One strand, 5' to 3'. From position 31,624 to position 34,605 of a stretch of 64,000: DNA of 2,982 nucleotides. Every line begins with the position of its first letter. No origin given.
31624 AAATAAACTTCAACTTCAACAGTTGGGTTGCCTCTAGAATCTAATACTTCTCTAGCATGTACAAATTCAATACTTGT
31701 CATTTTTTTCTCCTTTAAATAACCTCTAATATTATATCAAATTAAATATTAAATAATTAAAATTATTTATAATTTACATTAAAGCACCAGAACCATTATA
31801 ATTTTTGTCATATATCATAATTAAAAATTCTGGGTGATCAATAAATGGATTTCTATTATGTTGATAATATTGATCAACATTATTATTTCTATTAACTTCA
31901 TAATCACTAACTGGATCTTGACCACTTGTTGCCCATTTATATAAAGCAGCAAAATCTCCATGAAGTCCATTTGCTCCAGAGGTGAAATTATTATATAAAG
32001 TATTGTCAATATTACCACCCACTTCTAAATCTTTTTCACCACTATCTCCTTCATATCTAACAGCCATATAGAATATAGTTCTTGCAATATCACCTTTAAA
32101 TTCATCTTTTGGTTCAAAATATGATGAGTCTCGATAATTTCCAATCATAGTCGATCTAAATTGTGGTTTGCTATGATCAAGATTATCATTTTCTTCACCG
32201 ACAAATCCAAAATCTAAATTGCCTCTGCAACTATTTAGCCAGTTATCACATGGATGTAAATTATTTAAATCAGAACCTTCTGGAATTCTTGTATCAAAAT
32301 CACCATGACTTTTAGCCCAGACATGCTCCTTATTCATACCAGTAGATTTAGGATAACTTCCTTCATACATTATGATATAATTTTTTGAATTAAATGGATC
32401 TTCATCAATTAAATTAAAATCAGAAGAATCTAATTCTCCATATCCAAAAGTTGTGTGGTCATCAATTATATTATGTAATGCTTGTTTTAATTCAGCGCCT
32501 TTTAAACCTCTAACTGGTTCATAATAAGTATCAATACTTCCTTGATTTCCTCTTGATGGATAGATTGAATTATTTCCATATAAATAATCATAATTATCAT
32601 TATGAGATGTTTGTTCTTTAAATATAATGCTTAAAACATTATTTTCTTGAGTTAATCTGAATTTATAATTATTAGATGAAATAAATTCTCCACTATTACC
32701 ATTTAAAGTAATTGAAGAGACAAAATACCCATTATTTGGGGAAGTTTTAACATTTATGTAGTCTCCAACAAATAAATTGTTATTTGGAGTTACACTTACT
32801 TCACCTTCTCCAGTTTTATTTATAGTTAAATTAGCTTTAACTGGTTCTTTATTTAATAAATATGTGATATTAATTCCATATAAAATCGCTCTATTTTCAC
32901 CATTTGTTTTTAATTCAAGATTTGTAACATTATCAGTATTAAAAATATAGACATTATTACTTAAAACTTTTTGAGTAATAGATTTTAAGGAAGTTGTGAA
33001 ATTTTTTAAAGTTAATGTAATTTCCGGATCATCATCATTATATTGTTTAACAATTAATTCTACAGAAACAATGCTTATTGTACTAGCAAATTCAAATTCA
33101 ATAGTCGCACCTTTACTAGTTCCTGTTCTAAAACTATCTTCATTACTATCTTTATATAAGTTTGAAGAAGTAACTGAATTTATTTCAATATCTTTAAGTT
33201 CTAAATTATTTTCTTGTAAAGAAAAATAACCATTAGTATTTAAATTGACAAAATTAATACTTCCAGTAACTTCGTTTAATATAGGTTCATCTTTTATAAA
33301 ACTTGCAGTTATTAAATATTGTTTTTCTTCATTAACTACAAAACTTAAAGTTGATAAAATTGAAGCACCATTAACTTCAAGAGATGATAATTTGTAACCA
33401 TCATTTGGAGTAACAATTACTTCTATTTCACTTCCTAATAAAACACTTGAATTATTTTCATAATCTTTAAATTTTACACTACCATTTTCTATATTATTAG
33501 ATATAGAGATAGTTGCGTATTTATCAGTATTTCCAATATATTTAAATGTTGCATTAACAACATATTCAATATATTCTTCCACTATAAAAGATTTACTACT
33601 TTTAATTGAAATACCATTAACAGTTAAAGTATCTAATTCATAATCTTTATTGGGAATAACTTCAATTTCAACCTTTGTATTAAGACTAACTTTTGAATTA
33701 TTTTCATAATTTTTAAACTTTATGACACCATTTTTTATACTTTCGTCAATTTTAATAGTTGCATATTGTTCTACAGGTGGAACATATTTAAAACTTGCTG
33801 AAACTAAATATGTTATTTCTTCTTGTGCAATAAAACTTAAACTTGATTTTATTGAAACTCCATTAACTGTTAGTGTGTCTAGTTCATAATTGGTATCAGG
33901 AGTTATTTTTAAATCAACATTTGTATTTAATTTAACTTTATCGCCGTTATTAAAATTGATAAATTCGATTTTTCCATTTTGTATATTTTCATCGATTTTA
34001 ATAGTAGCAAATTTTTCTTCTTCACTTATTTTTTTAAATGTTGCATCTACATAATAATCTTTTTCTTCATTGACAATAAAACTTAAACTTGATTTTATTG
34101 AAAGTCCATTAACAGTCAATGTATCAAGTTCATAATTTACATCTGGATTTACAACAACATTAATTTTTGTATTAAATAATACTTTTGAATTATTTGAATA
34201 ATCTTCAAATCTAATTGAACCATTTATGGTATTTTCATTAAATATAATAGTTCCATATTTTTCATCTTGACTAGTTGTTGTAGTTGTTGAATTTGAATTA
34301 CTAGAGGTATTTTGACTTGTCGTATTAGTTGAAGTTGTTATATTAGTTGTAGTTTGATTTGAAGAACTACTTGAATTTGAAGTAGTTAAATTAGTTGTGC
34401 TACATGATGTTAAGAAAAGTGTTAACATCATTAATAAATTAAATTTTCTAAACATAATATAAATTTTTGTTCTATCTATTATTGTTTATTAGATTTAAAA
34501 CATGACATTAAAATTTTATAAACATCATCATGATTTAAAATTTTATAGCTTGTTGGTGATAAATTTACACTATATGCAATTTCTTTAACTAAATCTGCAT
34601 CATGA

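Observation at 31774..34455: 893-aa lipoprotein: Ser/Thr linker + 4 tandem ~85-aa beta-rich repeats + C-terminal Endonuclease-I domain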

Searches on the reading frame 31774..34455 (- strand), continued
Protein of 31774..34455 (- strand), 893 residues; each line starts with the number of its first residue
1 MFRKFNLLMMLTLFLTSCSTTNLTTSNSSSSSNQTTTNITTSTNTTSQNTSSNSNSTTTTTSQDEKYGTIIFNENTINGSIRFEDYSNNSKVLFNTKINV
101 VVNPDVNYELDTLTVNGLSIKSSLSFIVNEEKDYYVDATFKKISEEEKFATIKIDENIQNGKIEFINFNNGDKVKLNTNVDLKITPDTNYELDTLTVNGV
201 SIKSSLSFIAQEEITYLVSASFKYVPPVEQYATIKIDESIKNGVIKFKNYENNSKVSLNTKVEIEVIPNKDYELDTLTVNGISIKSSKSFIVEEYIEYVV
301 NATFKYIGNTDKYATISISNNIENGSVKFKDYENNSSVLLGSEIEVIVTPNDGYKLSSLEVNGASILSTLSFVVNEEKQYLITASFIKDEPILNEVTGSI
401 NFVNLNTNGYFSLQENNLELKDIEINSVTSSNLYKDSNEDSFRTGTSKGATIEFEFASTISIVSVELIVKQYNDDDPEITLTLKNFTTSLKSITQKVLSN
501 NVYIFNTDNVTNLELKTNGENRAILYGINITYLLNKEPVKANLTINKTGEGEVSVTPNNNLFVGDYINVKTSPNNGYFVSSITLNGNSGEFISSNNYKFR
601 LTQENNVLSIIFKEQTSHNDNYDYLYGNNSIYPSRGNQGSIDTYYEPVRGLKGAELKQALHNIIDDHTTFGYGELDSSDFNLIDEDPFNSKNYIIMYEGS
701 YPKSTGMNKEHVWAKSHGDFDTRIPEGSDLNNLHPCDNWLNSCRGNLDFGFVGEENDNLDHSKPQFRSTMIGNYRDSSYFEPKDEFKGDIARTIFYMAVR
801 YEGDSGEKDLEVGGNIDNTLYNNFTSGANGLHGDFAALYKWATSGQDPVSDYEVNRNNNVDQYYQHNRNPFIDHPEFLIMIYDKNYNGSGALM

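Call 72: search_protein_families(library=ncbifam, proteins=[L006:7610-9403:+, L006:11353-13017:+, L006:9407-10330:+, L003:5375-5998:+, L003:2490-3161:+], max_evalue=0.00001)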
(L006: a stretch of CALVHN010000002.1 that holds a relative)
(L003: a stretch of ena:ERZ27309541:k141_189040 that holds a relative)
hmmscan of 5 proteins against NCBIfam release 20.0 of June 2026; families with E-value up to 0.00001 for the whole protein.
L006:7610-9403:+ (597 aa): 183 families (the best 25 are shown)
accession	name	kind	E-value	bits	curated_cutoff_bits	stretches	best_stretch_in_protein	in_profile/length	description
NF008653.0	PRK11650.1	subfamily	1.1e-104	350.3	432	2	342-595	101-355/357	sn-glycerol-3-phosphate ABC transporter ATP-binding protein UgpC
NF040933.2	ABC_arch_GlcV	equivalog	1.6e-99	333.2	450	2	342-543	108-304/357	glucose ABC transporter ATP-binding protein GlcV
TIGR03265.1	PhnT2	equivalog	5.8e-92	308.6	457.7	2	343-550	102-311/353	putative 2-aminoethylphosphonate ABC transporter ATP-binding protein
NF006987.0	PRK09452.1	equivalog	6e-92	308.2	482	2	343-490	115-260/378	spermidine/putrescine ABC transporter ATP-binding protein PotA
TIGR01187.1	potA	subfamily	1.8e-88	296.7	355.6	2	343-528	68-259/325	polyamine ABC transporter ATP-binding protein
NF008513.0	PRK11432.1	equivalog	5.1e-88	295.3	496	2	343-549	104-311/351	ferric ABC transporter ATP-binding protein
NF043075.1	MMSYN1_0197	equivalog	5.2e-88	295.3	550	2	294-544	56-301/341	spermidine/putrescine ABC transporter ATP-binding protein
NF008233.0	PRK11000.1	equivalog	2.1e-80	270.3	568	2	346-543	104-310/369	maltose/maltodextrin ABC transporter ATP-binding protein MalK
NF040840.2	tungstate_WtpC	equivalog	1.4e-76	258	440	2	342-533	97-288/347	tungstate ABC transporter ATP-binding protein WtpC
TIGR00968.1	3a0106s01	subfamily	4.1e-76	255.6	342.75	2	342-478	97-233/237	sulfate ABC transporter ATP-binding protein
TIGR03258.1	PhnT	equivalog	9.4e-74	248.6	499.15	2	343-479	106-243/359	2-aminoethylphosphonate ABC transport system ATP-binding subunit PhnT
NF008105.0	PRK10851.1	equivalog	7.2e-72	242.1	502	2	346-577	107-338/362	sulfate/thiosulfate ABC transporter ATP-binding protein CysA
NF008621.0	PRK11607.1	equivalog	2.5e-71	240.5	613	2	344-509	118-278/377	putrescine ABC transporter ATP-binding subunit PotG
TIGR01186.1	proV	subfamily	9.5e-63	212.5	326.6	2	312-478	66-232/363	betaine/proline/choline family ABC transporter ATP-binding protein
NF040729.1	ABC_ATP_SaoA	equivalog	1.7e-50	171.8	360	2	3-153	2-140/248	ABC transporter ATP-binding protein SaoA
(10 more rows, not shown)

L006:11353-13017:+ (554 aa): 0 families

L006:9407-10330:+ (307 aa): 14 families
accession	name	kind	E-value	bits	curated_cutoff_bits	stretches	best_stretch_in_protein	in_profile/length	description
NF007852.0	PRK10561.1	equivalog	2.9e-21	76.6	335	1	4-307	9-294/295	sn-glycerol-3-phosphate ABC transporter permease UgpA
NF008232.0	PRK10999.1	equivalog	2e-16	59.8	392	1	84-304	290-518/520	maltose ABC transporter permease MalF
NF040931.1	ABC_arch_GlcT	equivalog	3.3e-13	49.9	360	1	70-293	44-265/278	glucose ABC transporter permease GlcT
TIGR02141.1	modB_ABC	equivalog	3.7e-12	46.3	182.6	1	84-295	3-202/208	molybdate ABC transporter permease subunit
TIGR02140.1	permease_CysW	equivalog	1.3e-11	44.6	329.1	1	79-292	47-249/261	sulfate ABC transporter permease subunit CysW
TIGR00969.1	3a0106s02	subfamily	1.6e-11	44.2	240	1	79-294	61-265/272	sulfate ABC transporter permease subunit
TIGR01581.1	Mo_ABC_porter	hypoth_equivalog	1.7e-11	44.1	210.3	1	80-290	18-221/225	ABC transporter permease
TIGR03262.1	PhnU2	equivalog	2.2e-09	36.5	593.25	1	78-239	53-206/546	putative 2-aminoethylphosphonate ABC transporter permease subunit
NF008620.0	PRK11602.1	equivalog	3.7e-09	36.2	442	1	79-294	64-268/291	sulfate/thiosulfate ABC transporter permease CysW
NF006939.0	PRK09421.1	equivalog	1.1e-08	34.7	262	1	84-300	15-224/230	molybdate ABC transporter permease subunit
NF007044.0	PRK09497.1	equivalog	8.1e-08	32.1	348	1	19-231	18-215/285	spermidine/putrescine ABC transporter permease PotB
NF008208.0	PRK10971.1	equivalog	9.2e-08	31.9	415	1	83-244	62-218/277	sulfate/thiosulfate ABC transporter permease CysT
NF040839.1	tungstate_WtpB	equivalog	1.8e-06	27.8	340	1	80-299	45-247/251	tungstate ABC transporter permease WtpB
TIGR02139.1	permease_CysT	equivalog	2.8e-06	27.1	246.1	1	79-300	50-262/265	sulfate ABC transporter permease subunit CysT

L003:5375-5998:+ (207 aa): 3 families
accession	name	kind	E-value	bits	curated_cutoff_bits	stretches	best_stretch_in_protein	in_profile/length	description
TIGR01091.1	upp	equivalog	9.6e-77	257.3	208.35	1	1-206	1-206/207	uracil phosphoribosyltransferase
NF001097.0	PRK00129.1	equivalog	1.1e-76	257.3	114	1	2-206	4-208/209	uracil phosphoribosyltransferase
NF002095.0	PRK00934.1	equivalog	8.7e-06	25.1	296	0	119-158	202-241/287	ribose-phosphate diphosphokinase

L003:2490-3161:+ (223 aa): 8 families
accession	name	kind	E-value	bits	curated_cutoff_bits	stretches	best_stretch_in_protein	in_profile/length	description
NF004079.0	PRK05584.1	equivalog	2.8e-30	105.5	169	1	1-196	1-201/232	5'-methylthioadenosine/adenosylhomocysteine nucleosidase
NF005522.0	PRK07164.1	equivalog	3.1e-21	75.9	161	1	2-202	5-194/218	5'-methylthioadenosine/S-adenosylhomocysteine nucleosidase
NF011286.0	PRK14697.1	equivalog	4.5e-18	65.7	260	1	2-221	3-225/233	bifunctional 5'-methylthioadenosine/S-adenosylhomocysteine nucleosidase/phosphatase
NF005213.0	PRK06698.1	equivalog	2.5e-17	62.8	768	1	2-222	3-226/459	bifunctional 5'-methylthioadenosine/S-adenosylhomocysteine nucleosidase/phosphatase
TIGR01704.1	MTA_SAH-Nsdase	equivalog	3e-16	59.7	73.8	1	2-198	1-202/229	5'-methylthioadenosine/S-adenosylhomocysteine nucleosidase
NF005221.0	PRK06714.1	equivalog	3.1e-12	46.5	218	1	2-205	3-208/236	S-adenosylhomocysteine nucleosidase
TIGR03664.1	fut_nucase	equivalog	1.5e-09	37.9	124.7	1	5-193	3-201/228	futalosine hydrolase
NF004168.0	PRK05634.1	equivalog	3.7e-08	33.4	129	1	41-200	21-163/185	nucleosidase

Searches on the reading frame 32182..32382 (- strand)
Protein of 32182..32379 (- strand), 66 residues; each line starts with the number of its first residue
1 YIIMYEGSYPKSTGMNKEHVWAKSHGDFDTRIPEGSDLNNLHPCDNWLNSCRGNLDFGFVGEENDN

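Call 61: search_solved_structures(query=window:32182-32379:-, max_evalue=10, show_alignments=3)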
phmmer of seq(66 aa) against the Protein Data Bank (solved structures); distinct sequences matched with E-value up to 10: 0.

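Call 64: search_solved_structures(query=A4, max_evalue=10, show_alignments=3)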
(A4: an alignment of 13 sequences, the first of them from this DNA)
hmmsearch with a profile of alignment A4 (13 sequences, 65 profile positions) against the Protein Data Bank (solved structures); distinct sequences matched with E-value up to 10: 8.
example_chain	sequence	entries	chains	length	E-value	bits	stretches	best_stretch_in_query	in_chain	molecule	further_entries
2pu3_A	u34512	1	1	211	3.2e-05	27.1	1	35-62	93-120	Endonuclease I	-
1ouo_A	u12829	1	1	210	5.2e-05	26.4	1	37-62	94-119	Nuclease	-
2vnd_A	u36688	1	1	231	6.5e-05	26.1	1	37-62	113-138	ENDONUCLEASE I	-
2g7e_A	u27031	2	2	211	7.4e-05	25.9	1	37-62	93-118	Endonuclease I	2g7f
1oup_A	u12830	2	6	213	0.00014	25.1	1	37-62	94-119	Nuclease | ENDONUCLEASE I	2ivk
4dvy_P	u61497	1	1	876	0.021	18.1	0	14-63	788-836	Cytotoxicity-associated immunodominant antigen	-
4g0h_A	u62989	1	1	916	0.029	17.6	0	14-63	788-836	Cytotoxicity-associated immunodominant antigen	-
4dvz_A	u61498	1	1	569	0.033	17.5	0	14-43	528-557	Cytotoxicity-associated immunodominant antigen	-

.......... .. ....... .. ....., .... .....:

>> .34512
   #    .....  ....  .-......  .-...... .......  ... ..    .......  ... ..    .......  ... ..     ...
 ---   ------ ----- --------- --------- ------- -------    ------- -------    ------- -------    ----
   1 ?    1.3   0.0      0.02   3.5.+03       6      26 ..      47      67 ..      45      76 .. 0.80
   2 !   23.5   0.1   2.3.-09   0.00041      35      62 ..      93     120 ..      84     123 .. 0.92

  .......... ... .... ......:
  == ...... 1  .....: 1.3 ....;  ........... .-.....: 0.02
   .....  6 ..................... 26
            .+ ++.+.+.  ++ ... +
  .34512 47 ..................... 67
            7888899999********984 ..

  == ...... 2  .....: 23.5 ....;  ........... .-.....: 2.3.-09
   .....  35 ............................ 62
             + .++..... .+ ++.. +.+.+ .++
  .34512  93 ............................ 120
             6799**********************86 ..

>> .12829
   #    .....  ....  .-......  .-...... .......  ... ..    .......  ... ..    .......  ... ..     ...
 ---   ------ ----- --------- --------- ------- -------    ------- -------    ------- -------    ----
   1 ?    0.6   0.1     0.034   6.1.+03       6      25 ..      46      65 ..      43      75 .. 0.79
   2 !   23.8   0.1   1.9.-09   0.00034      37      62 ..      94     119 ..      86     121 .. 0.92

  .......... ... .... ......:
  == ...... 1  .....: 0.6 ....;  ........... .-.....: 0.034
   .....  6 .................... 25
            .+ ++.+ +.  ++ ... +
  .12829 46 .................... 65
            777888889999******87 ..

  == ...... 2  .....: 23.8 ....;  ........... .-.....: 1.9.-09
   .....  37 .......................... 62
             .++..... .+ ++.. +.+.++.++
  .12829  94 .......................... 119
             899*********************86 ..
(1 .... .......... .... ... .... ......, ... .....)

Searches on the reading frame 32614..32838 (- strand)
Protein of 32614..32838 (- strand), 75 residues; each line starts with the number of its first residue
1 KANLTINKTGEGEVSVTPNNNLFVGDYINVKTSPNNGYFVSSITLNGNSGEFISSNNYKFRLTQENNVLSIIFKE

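Call 54: search_protein_families(library=pfam, proteins=[window:32614-32838:-], max_evalue=10)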
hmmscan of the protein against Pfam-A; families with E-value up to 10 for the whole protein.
window:32614-32838:- (75 aa): 1 family
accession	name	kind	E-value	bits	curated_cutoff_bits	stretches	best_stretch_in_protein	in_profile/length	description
PF18998.6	Flg_new_2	-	0.00012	22.4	23.6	1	3-74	2-70/73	Divergent InlB B-repeat domain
